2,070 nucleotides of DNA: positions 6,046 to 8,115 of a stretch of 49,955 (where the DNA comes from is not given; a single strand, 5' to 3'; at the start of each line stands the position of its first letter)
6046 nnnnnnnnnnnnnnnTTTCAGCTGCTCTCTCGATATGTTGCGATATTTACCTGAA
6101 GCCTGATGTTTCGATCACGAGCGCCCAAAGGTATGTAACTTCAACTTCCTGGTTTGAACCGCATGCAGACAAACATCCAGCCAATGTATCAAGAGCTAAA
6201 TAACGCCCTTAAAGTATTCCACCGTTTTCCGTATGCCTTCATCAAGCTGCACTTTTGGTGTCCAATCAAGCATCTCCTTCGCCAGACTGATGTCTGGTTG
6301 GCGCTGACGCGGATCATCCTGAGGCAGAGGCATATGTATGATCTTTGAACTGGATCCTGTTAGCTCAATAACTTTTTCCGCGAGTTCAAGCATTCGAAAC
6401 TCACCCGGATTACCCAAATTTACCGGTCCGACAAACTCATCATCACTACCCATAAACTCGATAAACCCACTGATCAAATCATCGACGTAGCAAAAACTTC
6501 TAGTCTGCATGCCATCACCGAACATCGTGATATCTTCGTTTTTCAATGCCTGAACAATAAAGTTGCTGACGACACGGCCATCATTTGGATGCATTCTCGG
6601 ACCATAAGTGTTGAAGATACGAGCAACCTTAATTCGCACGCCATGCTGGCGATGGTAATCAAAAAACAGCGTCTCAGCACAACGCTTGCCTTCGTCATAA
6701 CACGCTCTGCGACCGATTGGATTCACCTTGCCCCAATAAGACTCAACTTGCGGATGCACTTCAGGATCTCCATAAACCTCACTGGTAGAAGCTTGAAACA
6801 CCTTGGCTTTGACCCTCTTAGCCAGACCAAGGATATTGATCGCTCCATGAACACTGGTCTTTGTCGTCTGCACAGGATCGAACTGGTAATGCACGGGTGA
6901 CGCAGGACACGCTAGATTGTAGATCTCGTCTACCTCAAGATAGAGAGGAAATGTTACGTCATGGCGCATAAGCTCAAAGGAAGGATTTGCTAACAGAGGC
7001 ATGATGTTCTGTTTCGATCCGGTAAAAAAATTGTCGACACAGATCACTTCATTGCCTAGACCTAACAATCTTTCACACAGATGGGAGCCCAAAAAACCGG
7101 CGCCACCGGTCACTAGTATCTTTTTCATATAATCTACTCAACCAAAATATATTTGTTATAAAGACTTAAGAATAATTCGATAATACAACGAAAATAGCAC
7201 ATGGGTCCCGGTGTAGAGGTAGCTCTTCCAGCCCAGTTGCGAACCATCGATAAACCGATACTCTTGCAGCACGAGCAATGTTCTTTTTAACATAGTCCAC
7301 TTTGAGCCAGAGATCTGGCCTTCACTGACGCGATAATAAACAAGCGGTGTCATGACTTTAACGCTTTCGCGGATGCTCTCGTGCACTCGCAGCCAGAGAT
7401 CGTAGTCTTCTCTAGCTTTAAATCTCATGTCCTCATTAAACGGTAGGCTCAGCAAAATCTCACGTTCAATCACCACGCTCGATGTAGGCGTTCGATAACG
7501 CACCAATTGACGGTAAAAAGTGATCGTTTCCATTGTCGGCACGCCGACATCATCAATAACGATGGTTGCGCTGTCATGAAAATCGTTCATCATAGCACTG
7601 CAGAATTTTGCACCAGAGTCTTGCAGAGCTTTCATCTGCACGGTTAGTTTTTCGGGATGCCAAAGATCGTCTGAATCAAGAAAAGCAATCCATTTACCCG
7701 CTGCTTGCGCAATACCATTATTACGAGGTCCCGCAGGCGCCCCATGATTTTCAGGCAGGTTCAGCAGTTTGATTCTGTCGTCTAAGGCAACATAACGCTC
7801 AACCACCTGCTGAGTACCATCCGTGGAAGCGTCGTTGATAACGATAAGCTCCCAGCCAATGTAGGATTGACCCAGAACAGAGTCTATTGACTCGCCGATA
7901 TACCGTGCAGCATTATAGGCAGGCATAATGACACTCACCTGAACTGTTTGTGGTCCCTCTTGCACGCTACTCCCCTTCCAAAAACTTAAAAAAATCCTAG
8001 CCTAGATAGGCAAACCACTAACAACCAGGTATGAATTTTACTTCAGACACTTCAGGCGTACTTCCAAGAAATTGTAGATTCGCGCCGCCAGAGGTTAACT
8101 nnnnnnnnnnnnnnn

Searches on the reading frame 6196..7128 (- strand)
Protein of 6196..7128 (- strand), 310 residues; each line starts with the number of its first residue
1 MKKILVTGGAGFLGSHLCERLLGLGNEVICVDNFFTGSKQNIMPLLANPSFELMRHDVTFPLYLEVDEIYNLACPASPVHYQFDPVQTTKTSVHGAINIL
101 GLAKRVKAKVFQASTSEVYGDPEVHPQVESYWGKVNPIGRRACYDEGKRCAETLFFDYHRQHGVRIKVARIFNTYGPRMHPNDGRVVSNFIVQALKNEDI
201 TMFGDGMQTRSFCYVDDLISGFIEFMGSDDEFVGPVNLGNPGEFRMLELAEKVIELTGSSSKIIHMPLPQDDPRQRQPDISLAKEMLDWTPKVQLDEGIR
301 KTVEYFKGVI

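Call 3: search_protein_families(library=pfam, proteins=[window:6196-7128:-])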
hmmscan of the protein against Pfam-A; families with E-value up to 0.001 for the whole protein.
window:6196-7128:- (310 aa): 6 families
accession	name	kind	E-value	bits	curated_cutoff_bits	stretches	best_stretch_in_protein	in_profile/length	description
PF16363.11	GDP_Man_Dehyd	-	4.1e-46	158.4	27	1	5-302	1-332/332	GDP-mannose 4,6 dehydratase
PF01370.27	Epimerase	-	9.2e-46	156.6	20.9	1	4-231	1-230/240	NAD dependent epimerase/dehydratase family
PF07993.18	NAD_binding_4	-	2.4e-09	37.2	20.1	1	63-190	86-220/258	Male sterility protein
PF01073.25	3Beta_HSD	-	5.8e-07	29.2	22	1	5-218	1-221/280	3-beta hydroxysteroid dehydrogenase/isomerase family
PF02719.21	Polysacc_synt_2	-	5.9e-05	22.8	20.2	0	4-29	1-26/293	Polysaccharide biosynthesis protein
PF04321.23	RmlD_sub_bind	-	0.0007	19.2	27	0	3-262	2-236/287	RmlD substrate binding domain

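Call 4: search_protein_families(library=ncbifam, proteins=[window:6196-7128:-])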
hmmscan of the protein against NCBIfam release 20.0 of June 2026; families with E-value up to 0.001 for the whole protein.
window:6196-7128:- (310 aa): 22 families
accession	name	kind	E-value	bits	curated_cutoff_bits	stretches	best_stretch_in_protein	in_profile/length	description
TIGR01181.1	dTDP_gluc_dehyt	equivalog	5.5e-33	114.4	365.1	1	3-307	1-312/321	dTDP-glucose 4,6-dehydratase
TIGR04180.1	EDH_00030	hypoth_equivalog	2.7e-31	108.7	475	1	4-292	1-295/297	NAD-dependent 4,6-dehydratase LegB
NF008872.0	PRK11908.1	equivalog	5.1e-28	98.1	294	1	1-308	1-337/349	bifunctional UDP-4-keto-pentose/UDP-xylose synthase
NF005998.1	PRK08125.1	equivalog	3.6e-24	85.1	777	1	2-306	316-649/649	bifunctional UDP-4-amino-4-deoxy-L-arabinose formyltransferase/UDP-glucuronic acid oxidase ArnA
NF011728.1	PRK15181.1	equivalog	7.4e-23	81.1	760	2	72-306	97-337/348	Vi polysaccharide biosynthesis UDP-N-acetylglucosaminuronic acid C-4 epimerase TviC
TIGR01179.1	galE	equivalog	1.1e-22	80.4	262.3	1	3-304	1-323/332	UDP-glucose 4-epimerase GalE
TIGR02197.1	heptose_epim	equivalog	8.6e-18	64.6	274.6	1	4-305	1-312/316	ADP-glyceromanno-heptose 6-epimerase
NF007582.0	PRK10217.1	equivalog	1.2e-17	64.1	698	1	1-306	1-331/355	dTDP-glucose 4,6-dehydratase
NF007490.0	PRK10084.1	subfamily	2.3e-15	56.5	649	1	3-306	2-334/361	dTDP-glucose 4,6-dehydratase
NF047922.1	GDPFucSynFcl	equivalog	1.2e-13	51.2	500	1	157-306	147-301/308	GDP-L-fucose synthase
TIGR02622.1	CDP_4_6_dhtase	equivalog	1.8e-13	50.4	278.45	1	2-307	5-331/352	CDP-glucose 4,6-dehydratase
NF007956.0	PRK10675.1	subfamily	9.8e-11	41.3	394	1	3-302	2-325/338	UDP-glucose 4-epimerase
TIGR01472.1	gmd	equivalog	3.1e-10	39.8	415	1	65-178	77-189/342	GDP-mannose 4,6-dehydratase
NF047837.1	UDPAcbARedWbcJ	equivalog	1e-08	34.5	500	1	143-264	102-222/372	UDP-2-acetamido-2,6-beta-L-arabino-hexul-4-ose reductase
NF041015.1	UDPsulfquin_syn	equivalog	1.5e-08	34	575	0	184-221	236-273/384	UDP-sulfoquinovose synthase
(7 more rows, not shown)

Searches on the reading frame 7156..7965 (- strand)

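Call 3: search_protein_families(library=pfam, proteins=[window:7156-7965:-])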
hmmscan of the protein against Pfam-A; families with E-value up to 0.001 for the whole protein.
window:7156-7965:- (269 aa): 3 families
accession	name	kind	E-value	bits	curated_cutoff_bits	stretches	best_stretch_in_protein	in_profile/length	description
PF00535.33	Glycos_transf_2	-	1.2e-34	120.1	23.3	1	11-120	1-109/168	Glycosyl transferase family 2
PF10111.15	Glyco_tranf_2_2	-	4.4e-20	72.7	27.3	1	11-219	1-223/276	Glycosyltransferase like family 2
PF13641.12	Glyco_tranf_2_3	-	2.1e-17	64.3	27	1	10-196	3-196/230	Glycosyltransferase like family 2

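Call 4: search_protein_families(library=ncbifam, proteins=[window:7156-7965:-])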
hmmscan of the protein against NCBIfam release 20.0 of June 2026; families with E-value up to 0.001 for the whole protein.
window:7156-7965:- (269 aa): 20 families
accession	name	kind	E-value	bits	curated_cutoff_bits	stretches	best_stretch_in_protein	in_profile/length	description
NF047683.1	TeichurnBiosyTuaG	equivalog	3.9e-41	141.3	400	1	7-237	5-229/252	teichuronic acid biosynthesis protein TuaG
NF053739.1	GlytfEpsEBac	equivalog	3.9e-26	91.6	450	1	9-267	2-256/265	glycosyltransferase EpsE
NF007482.0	PRK10073.1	equivalog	7.3e-20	71.2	423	1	6-108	4-104/334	glycosyltransferase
NF007453.0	PRK10018.1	equivalog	8.1e-20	71.6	382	1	9-213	7-208/280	colanic acid biosynthesis glycosyltransferase WcaA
TIGR04017.1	WcaA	equivalog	2.9e-19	69.7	495.75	1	9-217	6-213/279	colanic acid biosynthesis glycosyltransferase WcaA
NF050050.1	ProtGlycPglI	equivalog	2e-18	66.8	500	1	9-116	3-110/306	GalNAc(5)-diNAcBac-PP-undecaprenol beta-1,3-glucosyltransferase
TIGR03937.1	PgaC_IcaA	equivalog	2e-16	60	422.3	1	6-117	43-153/407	poly-beta-1,6-N-acetyl-D-glucosamine synthase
NF038302.1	EPS_HpsE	equivalog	3e-15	56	300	1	9-107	2-104/307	hormogonium polysaccharide biosynthesis glycosyltransferase HpsE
NF041875.1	EPS_EpsD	equivalog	1.3e-13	51.1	370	1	10-117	1-107/325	exopolysaccharide biosynthesis glycosyltransferase EpsD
TIGR03965.1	mycofact_glyco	equivalog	2e-13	50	280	1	4-196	70-265/467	mycofactocin biosynthesis glycosyltransferase MftF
NF041394.1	GtaseAglG_Halo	equivalog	1.1e-10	41.3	440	1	9-117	2-110/304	glucosyl-dolichyl phosphate glucuronosyltransferase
TIGR03469.1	HpnB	hypoth_equivalog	1.4e-10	40.8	379.25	1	9-127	45-173/386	hopene-associated glycosyltransferase HpnB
TIGR04283.1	glyco_like_mftF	equivalog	1.2e-09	38.1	182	1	10-119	1-102/221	TIGR04283 family arsenosugar biosynthesis glycosyltransferase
NF038299.1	EPS_HpsN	equivalog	2.4e-09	36.6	425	1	9-116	2-108/317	hormogonium polysaccharide biosynthesis glycosyltransferase HpsN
NF045692.1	OglycostaseCruG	equivalog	7.1e-09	35.1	600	1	8-105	41-143/386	2'-O-glycosyltransferase CruG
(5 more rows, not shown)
